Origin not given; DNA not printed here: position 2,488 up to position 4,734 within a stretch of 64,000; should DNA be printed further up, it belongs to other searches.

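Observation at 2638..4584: Portal-like gene placed about 10 kb downstream of terL and next to the lysis cassette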

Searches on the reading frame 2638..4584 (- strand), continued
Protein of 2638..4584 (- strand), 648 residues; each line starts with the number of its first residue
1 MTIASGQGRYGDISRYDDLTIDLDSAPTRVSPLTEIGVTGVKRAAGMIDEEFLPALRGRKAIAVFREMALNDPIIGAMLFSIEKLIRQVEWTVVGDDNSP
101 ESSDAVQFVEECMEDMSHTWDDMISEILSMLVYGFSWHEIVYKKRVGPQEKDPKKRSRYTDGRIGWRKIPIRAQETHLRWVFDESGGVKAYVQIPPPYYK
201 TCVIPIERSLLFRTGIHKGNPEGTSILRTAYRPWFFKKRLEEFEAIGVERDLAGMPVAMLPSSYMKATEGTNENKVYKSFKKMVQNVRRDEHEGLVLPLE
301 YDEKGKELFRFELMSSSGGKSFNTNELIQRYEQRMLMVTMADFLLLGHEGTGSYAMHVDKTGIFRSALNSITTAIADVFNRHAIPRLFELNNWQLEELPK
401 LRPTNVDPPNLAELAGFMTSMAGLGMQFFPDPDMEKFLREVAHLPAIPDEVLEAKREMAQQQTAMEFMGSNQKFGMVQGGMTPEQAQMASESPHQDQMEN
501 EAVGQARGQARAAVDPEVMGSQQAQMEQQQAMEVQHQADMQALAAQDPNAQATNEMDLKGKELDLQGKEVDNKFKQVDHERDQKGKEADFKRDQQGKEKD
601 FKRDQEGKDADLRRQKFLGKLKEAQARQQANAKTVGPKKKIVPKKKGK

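Call 29: find_homologous_proteins(query=window:2638-4584:-, max_evalue=1e-10)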
Query window:2638-4584:- (648 aa): 3147 proteins with E <= 1e-10 among 8000 candidates; the best 120 are listed.
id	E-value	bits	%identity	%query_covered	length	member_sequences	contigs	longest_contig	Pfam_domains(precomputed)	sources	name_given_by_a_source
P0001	0.0e+0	1468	100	100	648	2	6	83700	PF21919.3,PF06074.19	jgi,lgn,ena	jgi:hypothetical protein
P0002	0.0e+0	1368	93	100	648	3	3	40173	PF21919.3,PF06074.19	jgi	jgi:hypothetical protein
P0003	0.0e+0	1259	86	99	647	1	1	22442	PF21919.3,PF06074.19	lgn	-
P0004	0.0e+0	1231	84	99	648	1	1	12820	PF21919.3,PF06074.19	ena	-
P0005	0.0e+0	1202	82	100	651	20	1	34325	PF21919.3,PF06074.19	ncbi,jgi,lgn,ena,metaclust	metaclust:\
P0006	0.0e+0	1181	80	98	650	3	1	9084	PF21919.3,PF06074.19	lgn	-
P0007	0.0e+0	1171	81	100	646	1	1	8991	PF21919.3,PF06074.19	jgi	jgi:hypothetical protein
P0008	0.0e+0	1159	79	99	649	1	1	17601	PF21919.3,PF06074.19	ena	-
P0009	0.0e+0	1158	80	100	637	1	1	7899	PF21919.3,PF06074.19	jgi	jgi:hypothetical protein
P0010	0.0e+0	1150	80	99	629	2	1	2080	PF21919.3,PF06074.19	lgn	-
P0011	0.0e+0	1141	76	96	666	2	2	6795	PF21919.3,PF06074.19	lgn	-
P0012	0.0e+0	1129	80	95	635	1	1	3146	PF21919.3,PF06074.19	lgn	-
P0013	0.0e+0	1128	78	100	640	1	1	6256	PF21919.3,PF06074.19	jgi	jgi:hypothetical protein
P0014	0.0e+0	1067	76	96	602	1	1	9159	PF21919.3,PF06074.19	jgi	jgi:hypothetical protein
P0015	2.6e-274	930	64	95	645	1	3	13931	PF21919.3,PF06074.19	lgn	-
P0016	4.6e-267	906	66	96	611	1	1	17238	PF21919.3,PF06074.19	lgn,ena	-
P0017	2.3e-266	903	72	83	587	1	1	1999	PF21919.3,PF06074.19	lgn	-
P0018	2.6e-264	897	62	98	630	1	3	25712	PF21919.3,PF06074.19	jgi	jgi:hypothetical protein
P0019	6.6e-264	895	63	95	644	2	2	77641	PF21919.3,PF06074.19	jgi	-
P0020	2.3e-261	887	61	99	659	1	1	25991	PF21919.3,PF06074.19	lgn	-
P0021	6.1e-258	876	63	95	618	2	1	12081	PF21919.3,PF06074.19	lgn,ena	-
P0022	1.5e-253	861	62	95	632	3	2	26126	PF21919.3,PF06074.19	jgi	jgi:hypothetical protein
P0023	5.8e-253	859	62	97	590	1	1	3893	PF21919.3,PF06074.19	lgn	-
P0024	3.6e-249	847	65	92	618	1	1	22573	PF21919.3,PF06074.19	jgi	jgi:hypothetical protein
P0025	2.5e-248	844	63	96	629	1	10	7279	PF21919.3,PF06074.19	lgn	-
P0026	5.1e-248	843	61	95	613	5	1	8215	PF21919.3,PF06074.19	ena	-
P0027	4.3e-247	840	62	95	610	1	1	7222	PF21919.3,PF06074.19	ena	-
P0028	2.7e-246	837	68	84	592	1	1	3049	PF21919.3,PF06074.19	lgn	-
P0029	1.1e-244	832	60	99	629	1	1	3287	PF21919.3,PF06074.19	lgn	-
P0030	6.2e-244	829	61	98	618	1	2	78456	PF21919.3,PF06074.19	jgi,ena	-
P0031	1.1e-242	825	67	81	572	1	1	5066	PF21919.3,PF06074.19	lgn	-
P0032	5.5e-240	816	59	96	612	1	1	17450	PF21919.3,PF06074.19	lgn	-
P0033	4.5e-239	813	59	98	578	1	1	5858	PF21919.3,PF06074.19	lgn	-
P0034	7.8e-239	812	64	88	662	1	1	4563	PF21919.3,PF06074.19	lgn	-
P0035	3.8e-237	807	67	78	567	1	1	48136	PF21919.3,PF06074.19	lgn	-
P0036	8.8e-236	802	69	78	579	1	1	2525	PF21919.3,PF06074.19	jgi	jgi:hypothetical protein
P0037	2.7e-235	801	63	86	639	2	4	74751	PF21919.3,PF06074.19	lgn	-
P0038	6.6e-235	799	57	98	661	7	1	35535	PF21919.3,PF06074.19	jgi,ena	-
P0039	1.1e-234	799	59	95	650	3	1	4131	PF21919.3,PF06074.19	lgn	-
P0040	6.3e-233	793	67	79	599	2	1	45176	PF21919.3,PF06074.19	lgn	-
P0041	2.4e-231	788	63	87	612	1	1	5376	PF21919.3,PF06074.19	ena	-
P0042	2.4e-230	784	60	90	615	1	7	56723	PF21919.3,PF06074.19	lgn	-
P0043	3.7e-230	784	66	78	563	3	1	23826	PF21919.3,PF06074.19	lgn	-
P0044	7.8e-229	779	56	99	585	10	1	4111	PF21919.3,PF06074.19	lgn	-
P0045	8.5e-229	779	60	87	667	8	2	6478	PF21919.3,PF06074.19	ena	-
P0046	6.1e-228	776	57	95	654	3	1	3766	PF21919.3,PF06074.19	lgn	-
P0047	1.6e-227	775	57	96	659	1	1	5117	PF21919.3,PF06074.19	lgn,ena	-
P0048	3.6e-226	771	56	97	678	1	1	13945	PF21919.3,PF06074.19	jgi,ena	-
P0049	1.2e-225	769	65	78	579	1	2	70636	PF21919.3,PF06074.19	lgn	-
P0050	3.6e-225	767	57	89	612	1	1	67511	PF21919.3,PF06074.19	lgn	-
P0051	1.1e-224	766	66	75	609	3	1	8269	PF21919.3,PF06074.19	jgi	jgi:hypothetical protein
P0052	1.0e-223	762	63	78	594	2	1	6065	PF21919.3,PF06074.19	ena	-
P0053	4.2e-223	760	67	75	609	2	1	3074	PF21919.3,PF06074.19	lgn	-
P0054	1.7e-222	758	61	89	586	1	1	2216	PF21919.3,PF06074.19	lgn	-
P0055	2.2e-222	758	58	88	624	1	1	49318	PF21919.3,PF06074.19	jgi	jgi:hypothetical protein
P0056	3.1e-222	758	58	93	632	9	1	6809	PF21919.3,PF06074.19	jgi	jgi:hypothetical protein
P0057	3.5e-222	757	57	92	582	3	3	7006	PF21919.3,PF06074.19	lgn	-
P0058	5.8e-222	757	65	76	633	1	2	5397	PF21919.3,PF06074.19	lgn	-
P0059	1.3e-221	755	56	99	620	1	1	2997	PF21919.3,PF06074.19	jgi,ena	-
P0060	1.3e-220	752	67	71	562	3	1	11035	PF21919.3,PF06074.19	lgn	-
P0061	3.6e-220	751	58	92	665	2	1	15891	PF21919.3,PF06074.19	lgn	-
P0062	5.3e-220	750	61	87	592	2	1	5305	PF21919.3,PF06074.19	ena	-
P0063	1.2e-219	749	57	96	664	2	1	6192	PF21919.3,PF06074.19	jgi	-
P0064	5.0e-218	744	60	81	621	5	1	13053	PF21919.3,PF06074.19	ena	-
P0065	1.7e-217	742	56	94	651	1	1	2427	PF21919.3,PF06074.19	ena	-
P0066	2.7e-217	741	61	80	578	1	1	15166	PF21919.3,PF06074.19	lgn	-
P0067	9.8e-217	739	58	86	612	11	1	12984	PF21919.3,PF06074.19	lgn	-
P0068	7.9e-216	736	58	90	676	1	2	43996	PF21919.3,PF06074.19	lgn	-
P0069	4.3e-215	734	58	85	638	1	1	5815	PF21919.3,PF06074.19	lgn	-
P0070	1.2e-214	733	56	93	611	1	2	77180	PF21919.3,PF06074.19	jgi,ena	-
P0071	5.0e-214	730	55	98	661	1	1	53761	PF21919.3,PF06074.19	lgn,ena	-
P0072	7.3e-214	730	62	79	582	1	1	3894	PF21919.3,PF06074.19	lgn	-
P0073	1.7e-213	729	59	78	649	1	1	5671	PF21919.3,PF06074.19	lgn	-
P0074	1.6e-212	726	64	74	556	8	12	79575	PF21919.3,PF06074.19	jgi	jgi:hypothetical protein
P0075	2.2e-212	725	59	85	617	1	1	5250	PF21919.3,PF06074.19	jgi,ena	-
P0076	4.1e-212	724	61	77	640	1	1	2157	PF21919.3,PF06074.19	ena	-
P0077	7.1e-212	723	54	94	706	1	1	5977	PF21919.3,PF06074.19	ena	-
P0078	1.1e-211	723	61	77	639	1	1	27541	PF21919.3,PF06074.19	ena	-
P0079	2.6e-211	722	57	87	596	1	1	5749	PF21919.3,PF06074.19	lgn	-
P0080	3.3e-211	721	58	83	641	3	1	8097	PF21919.3,PF06074.19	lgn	-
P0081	4.0e-211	721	53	95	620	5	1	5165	PF21919.3,PF06074.19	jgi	jgi:hypothetical protein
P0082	8.8e-211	720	56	87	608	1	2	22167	PF21919.3,PF06074.19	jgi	-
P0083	1.0e-210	720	60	78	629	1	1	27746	PF21919.3,PF06074.19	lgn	-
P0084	1.5e-210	719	54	96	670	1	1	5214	PF21919.3,PF06074.19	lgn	-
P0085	2.0e-210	719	60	81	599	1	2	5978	PF21919.3,PF06074.19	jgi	jgi:hypothetical protein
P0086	2.2e-210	718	60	77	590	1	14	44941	PF21919.3,PF06074.19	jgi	jgi:hypothetical protein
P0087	1.2e-209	716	55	93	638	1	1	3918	PF21919.3,PF06074.19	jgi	jgi:hypothetical protein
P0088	1.3e-209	716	61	75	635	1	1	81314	PF21919.3,PF06074.19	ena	-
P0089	1.5e-209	716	59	84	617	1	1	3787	PF21919.3,PF06074.19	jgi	jgi:hypothetical protein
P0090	1.7e-209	716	58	80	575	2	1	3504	PF21919.3,PF06074.19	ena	-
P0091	2.4e-209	715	56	87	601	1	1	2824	PF21919.3,PF06074.19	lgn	-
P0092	2.5e-209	715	61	77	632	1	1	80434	PF21919.3,PF06074.19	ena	-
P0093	2.6e-209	715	53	97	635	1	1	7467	PF21919.3,PF06074.19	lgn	-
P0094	4.3e-209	714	61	77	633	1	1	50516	PF21919.3,PF06074.19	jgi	jgi:hypothetical protein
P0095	6.5e-209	714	59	80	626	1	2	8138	PF21919.3,PF06074.19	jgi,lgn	jgi:hypothetical protein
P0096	8.1e-209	713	62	75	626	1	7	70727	PF21919.3,PF06074.19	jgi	jgi:hypothetical protein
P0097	9.3e-209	713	62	75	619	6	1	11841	PF21919.3,PF06074.19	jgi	jgi:hypothetical protein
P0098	1.2e-208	713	57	83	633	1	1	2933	PF21919.3,PF06074.19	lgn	-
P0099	1.3e-208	713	58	84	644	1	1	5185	PF21919.3,PF06074.19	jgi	jgi:hypothetical protein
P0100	1.3e-208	713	59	83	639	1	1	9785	PF21919.3,PF06074.19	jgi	jgi:hypothetical protein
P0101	1.4e-208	712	59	79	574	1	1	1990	PF21919.3,PF06074.19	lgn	-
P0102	1.5e-208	712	62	76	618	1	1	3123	PF21919.3,PF06074.19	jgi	jgi:hypothetical protein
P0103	2.0e-208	712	56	91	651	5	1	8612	PF21919.3,PF06074.19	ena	-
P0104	2.1e-208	712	55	89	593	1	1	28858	PF21919.3,PF06074.19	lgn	-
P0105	2.2e-208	712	54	93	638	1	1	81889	PF21919.3,PF06074.19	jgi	jgi:hypothetical protein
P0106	2.9e-208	711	62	75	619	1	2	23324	PF21919.3,PF06074.19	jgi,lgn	jgi:hypothetical protein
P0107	3.4e-208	711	54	96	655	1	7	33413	PF21919.3,PF06074.19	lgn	-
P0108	3.7e-208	711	63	75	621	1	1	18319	PF21919.3,PF06074.19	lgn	-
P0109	4.2e-208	711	61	75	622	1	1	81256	PF21919.3,PF06074.19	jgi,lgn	jgi:hypothetical protein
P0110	7.1e-208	710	54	92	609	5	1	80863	PF21919.3,PF06074.19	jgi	jgi:hypothetical protein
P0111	7.2e-208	710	55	92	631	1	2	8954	PF21919.3,PF06074.19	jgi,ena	-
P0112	7.6e-208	710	63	75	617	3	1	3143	PF21919.3,PF06074.19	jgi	jgi:hypothetical protein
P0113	9.6e-208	710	52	98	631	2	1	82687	PF21919.3,PF06074.19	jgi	-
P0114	1.2e-207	709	59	83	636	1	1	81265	PF21919.3,PF06074.19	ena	-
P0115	1.9e-207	709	60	77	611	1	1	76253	PF21919.3,PF06074.19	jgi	-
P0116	2.2e-207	709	58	85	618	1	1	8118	PF21919.3,PF06074.19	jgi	-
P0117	2.2e-207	709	55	89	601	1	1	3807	PF21919.3,PF06074.19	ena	-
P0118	2.3e-207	708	56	84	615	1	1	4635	PF21919.3,PF06074.19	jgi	jgi:hypothetical protein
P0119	2.6e-207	708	53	98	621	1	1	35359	PF21919.3,PF06074.19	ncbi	-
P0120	3.7e-207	708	60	81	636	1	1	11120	PF21919.3,PF06074.19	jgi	jgi:hypothetical protein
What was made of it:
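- More than 3000 homologues, and all 120 listed carry both precomputed portal Pfam domains (call 29).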

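Call 32: find_encoding_contigs(protein=P0002, flank=10000, max_places=2)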
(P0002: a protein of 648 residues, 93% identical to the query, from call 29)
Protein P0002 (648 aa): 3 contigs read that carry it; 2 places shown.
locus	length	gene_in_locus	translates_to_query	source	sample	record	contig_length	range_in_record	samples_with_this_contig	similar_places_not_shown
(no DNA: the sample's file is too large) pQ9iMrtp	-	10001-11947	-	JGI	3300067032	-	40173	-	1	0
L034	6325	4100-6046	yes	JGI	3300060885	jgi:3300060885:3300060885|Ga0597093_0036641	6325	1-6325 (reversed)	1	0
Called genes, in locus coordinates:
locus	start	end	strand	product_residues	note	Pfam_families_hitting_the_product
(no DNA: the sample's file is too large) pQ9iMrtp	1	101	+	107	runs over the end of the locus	-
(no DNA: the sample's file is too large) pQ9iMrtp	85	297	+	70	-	-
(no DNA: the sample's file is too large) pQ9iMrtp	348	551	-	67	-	-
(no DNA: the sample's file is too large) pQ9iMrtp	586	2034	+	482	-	-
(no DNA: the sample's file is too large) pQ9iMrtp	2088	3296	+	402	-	-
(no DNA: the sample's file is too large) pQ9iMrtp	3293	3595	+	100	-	-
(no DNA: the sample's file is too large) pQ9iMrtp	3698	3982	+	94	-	-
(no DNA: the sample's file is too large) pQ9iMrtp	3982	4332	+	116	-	PF23140:Gp80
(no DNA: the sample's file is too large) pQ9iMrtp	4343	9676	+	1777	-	-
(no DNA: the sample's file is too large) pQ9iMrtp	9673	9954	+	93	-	-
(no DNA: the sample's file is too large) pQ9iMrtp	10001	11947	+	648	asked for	PF21919:P23-45_portal_barrel (weak), PF06074:Portal_Mu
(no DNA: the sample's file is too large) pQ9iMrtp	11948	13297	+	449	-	-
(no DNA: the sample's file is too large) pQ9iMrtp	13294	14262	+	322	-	-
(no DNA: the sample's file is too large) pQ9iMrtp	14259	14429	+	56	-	-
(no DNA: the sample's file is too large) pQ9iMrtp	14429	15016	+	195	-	PF08291:Peptidase_M15_3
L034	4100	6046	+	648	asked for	PF21919:P23-45_portal_barrel (weak), PF06074:Portal_Mu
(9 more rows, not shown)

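Call 33: find_encoding_contigs(protein=P0019, flank=10000, max_places=1)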
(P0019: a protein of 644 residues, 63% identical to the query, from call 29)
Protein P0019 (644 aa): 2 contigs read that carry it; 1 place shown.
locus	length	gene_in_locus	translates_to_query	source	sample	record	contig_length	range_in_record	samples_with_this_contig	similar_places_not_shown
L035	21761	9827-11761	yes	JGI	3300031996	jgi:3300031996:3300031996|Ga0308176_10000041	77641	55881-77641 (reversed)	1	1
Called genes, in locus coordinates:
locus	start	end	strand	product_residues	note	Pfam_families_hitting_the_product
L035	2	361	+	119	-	?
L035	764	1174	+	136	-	-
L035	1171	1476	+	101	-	PF05014:Nuc_deoxyrib_tr (weak), PF14359:DUF4406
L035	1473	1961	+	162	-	-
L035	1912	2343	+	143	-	PF02467:Whib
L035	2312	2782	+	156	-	-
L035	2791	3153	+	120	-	-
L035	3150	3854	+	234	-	PF01391:Collagen (weak)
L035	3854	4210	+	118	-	-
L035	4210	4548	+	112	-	-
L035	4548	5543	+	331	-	-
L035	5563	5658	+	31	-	-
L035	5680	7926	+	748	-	PF14890:Intein_splicing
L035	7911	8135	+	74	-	-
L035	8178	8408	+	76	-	-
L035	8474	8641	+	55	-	-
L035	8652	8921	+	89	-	-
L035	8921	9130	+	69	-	-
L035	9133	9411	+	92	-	-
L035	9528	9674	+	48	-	-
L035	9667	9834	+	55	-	-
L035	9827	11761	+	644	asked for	PF21919:P23-45_portal_barrel, PF06074:Portal_Mu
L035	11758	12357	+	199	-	-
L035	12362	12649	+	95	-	-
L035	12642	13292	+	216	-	PF00112:Peptidase_C1 (weak)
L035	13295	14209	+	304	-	PF09362:DUF1996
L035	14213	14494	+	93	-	-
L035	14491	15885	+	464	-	-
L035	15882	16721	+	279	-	PF01510:Amidase_2, PF01471:PG_binding_1 (faint), PF09374:PG_binding_3 (faint)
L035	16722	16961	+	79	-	-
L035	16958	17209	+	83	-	-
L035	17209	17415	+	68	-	PF26761:Acb5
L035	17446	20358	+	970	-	-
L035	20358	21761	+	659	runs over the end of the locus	PF04233:Phage_Mu_F (weak)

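Call 34: find_encoding_contigs(protein=P0074, flank=10000, max_places=1)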
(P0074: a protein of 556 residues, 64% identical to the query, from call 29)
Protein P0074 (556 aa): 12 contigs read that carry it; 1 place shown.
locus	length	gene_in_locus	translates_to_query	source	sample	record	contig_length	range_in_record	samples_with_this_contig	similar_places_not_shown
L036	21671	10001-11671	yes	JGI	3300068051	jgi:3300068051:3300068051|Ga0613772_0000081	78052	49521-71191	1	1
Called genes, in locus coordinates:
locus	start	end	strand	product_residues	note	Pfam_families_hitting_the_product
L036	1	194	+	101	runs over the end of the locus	-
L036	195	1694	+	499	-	-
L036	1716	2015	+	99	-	-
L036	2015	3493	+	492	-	-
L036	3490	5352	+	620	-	-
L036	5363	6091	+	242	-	-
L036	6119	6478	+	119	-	PF23926:LtfC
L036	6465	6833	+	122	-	-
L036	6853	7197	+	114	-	-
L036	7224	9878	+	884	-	-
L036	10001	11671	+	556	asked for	PF21919:P23-45_portal_barrel, PF06074:Portal_Mu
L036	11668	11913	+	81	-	-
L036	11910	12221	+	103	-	-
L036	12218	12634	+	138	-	-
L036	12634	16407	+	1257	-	-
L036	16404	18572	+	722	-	PF04233:Phage_Mu_F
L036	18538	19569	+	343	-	PF14550:Peptidase_S78_2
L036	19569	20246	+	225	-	-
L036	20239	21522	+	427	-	-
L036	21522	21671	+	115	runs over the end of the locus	-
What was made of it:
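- The analogous block in L036 includes a tail-fibre chaperone, LtfC (call 34).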

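Call 35: find_encoding_contigs(protein=P0113, flank=10000, max_places=1)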
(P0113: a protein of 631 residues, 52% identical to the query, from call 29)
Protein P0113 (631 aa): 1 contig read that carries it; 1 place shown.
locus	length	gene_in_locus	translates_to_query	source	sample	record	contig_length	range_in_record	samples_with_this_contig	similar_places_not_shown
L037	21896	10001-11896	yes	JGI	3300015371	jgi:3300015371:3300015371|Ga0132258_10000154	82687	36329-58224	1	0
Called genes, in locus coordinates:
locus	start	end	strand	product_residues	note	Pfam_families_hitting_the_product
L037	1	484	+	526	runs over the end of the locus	-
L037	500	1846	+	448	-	-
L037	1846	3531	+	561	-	-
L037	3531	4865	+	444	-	-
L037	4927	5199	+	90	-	-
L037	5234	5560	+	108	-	-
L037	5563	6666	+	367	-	-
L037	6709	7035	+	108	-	-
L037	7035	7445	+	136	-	-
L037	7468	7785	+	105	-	-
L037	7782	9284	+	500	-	-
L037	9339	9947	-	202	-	-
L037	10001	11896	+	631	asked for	PF21919:P23-45_portal_barrel, PF06074:Portal_Mu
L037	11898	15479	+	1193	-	-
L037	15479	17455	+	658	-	PF04233:Phage_Mu_F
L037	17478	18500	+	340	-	PF14550:Peptidase_S78_2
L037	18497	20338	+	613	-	-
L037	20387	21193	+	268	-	-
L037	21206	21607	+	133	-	PF09956:Phage_cement_2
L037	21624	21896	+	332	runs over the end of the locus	-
